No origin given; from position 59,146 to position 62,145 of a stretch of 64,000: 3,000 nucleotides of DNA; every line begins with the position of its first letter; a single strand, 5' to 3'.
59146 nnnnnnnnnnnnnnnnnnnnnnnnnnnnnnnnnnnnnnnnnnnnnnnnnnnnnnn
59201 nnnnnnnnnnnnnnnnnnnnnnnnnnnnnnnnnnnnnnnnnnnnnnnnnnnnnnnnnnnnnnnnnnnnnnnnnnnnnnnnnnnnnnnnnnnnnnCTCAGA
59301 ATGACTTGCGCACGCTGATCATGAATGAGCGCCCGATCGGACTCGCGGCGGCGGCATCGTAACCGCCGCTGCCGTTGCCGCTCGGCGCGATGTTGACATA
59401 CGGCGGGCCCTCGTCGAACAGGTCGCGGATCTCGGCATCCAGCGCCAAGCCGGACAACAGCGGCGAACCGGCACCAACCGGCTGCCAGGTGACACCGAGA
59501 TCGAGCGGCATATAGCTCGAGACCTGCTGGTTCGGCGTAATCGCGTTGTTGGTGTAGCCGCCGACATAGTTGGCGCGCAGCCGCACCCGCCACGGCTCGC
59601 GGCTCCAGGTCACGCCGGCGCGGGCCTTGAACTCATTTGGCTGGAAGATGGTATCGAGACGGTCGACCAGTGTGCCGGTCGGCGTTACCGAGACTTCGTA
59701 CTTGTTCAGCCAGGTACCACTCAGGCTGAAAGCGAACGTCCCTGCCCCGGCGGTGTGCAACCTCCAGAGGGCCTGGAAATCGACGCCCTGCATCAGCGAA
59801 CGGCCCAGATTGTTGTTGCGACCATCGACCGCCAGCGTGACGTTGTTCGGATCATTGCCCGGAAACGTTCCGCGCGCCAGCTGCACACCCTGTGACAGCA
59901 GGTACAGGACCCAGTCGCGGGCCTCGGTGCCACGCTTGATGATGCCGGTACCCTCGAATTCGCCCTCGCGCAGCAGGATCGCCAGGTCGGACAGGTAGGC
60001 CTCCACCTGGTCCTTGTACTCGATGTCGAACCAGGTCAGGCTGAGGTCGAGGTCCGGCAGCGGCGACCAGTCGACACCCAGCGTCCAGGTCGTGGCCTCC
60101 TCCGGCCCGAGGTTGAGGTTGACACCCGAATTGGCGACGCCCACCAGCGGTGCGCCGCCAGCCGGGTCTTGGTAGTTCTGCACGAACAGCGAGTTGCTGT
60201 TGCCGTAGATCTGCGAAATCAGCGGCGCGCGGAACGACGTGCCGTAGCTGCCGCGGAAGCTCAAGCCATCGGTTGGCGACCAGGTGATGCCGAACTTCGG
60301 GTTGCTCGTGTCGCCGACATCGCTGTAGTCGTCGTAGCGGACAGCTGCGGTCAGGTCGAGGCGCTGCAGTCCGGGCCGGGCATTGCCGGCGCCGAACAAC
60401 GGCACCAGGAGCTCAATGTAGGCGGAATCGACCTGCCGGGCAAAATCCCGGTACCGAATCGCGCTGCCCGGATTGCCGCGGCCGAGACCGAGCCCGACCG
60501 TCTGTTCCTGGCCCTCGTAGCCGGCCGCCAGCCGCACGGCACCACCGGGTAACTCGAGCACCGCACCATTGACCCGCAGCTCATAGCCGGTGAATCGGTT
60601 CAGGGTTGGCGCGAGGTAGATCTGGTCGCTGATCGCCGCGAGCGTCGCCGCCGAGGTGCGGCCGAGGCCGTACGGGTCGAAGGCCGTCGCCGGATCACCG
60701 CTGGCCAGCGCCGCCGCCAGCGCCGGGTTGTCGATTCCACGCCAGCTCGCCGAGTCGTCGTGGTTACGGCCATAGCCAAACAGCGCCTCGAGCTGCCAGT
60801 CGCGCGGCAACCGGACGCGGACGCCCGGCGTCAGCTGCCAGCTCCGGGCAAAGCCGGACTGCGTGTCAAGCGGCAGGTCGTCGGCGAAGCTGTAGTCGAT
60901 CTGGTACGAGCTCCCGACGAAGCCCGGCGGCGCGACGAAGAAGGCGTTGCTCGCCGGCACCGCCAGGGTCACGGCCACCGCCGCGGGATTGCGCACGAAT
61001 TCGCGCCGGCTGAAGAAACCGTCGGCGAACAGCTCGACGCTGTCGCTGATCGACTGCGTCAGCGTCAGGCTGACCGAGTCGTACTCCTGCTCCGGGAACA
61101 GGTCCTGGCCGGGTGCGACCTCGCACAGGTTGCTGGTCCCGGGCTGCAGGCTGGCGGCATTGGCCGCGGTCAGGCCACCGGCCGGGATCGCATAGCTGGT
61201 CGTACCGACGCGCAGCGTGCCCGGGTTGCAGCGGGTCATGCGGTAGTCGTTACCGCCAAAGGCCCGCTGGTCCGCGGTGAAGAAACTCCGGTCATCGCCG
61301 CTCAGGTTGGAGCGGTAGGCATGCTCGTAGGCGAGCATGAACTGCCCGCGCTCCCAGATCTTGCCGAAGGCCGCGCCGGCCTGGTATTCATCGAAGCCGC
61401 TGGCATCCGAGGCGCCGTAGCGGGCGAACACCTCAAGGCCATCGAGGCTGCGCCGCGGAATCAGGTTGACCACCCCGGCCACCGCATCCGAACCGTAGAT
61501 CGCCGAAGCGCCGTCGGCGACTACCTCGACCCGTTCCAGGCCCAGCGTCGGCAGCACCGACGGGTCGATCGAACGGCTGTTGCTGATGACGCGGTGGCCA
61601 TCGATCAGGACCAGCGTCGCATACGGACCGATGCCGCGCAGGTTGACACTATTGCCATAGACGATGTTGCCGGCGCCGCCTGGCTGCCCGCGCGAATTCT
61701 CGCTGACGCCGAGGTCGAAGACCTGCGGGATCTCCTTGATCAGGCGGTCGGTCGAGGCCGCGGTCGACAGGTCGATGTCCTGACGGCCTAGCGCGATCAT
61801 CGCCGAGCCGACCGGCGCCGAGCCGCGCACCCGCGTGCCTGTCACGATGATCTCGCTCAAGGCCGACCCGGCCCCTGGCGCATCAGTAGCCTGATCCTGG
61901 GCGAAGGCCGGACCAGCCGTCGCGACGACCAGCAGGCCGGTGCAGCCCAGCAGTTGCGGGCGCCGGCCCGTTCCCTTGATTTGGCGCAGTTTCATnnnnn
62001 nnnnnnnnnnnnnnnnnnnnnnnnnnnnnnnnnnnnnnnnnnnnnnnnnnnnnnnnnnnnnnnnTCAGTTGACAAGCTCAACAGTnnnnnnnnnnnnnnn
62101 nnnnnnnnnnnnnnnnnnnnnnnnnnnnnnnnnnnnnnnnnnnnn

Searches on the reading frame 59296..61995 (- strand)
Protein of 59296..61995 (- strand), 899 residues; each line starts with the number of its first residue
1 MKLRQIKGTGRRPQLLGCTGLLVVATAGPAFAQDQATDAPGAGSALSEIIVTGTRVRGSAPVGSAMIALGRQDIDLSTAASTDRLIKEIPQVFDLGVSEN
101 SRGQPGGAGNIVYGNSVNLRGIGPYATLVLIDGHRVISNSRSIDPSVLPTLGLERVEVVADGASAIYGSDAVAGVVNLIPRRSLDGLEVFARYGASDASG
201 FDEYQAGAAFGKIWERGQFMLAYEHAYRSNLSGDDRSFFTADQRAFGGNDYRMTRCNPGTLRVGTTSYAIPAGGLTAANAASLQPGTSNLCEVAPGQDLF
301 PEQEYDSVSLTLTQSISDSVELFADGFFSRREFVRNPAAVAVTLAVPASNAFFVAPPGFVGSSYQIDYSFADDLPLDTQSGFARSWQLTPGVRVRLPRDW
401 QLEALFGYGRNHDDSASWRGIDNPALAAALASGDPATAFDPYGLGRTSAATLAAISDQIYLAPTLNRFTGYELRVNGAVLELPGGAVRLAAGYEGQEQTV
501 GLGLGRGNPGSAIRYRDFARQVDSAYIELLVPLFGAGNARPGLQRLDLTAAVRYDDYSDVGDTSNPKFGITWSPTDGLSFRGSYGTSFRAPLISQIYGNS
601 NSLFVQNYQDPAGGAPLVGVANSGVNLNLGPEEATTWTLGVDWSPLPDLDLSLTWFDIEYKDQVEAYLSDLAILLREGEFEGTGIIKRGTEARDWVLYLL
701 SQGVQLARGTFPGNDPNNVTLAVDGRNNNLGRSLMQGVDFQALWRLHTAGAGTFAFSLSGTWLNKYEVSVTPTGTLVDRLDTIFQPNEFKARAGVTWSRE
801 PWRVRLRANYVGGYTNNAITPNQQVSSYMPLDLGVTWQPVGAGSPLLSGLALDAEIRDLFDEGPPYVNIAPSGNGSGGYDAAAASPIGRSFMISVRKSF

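Call 39: search_protein_families(library=pfam, proteins=[window:59296-61995:-], max_evalue=0.00001)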
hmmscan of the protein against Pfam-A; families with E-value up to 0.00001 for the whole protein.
window:59296-61995:- (899 aa): 2 families
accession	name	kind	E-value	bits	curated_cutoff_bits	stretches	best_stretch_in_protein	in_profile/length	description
PF00593.30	TonB_dep_Rec_b-barrel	-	5.9e-33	115.8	27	1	381-840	56-424/436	TonB dependent receptor-like, beta-barrel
PF07715.20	Plug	-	7e-14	52.7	23.9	1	65-175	8-107/107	TonB-dependent Receptor Plug Domain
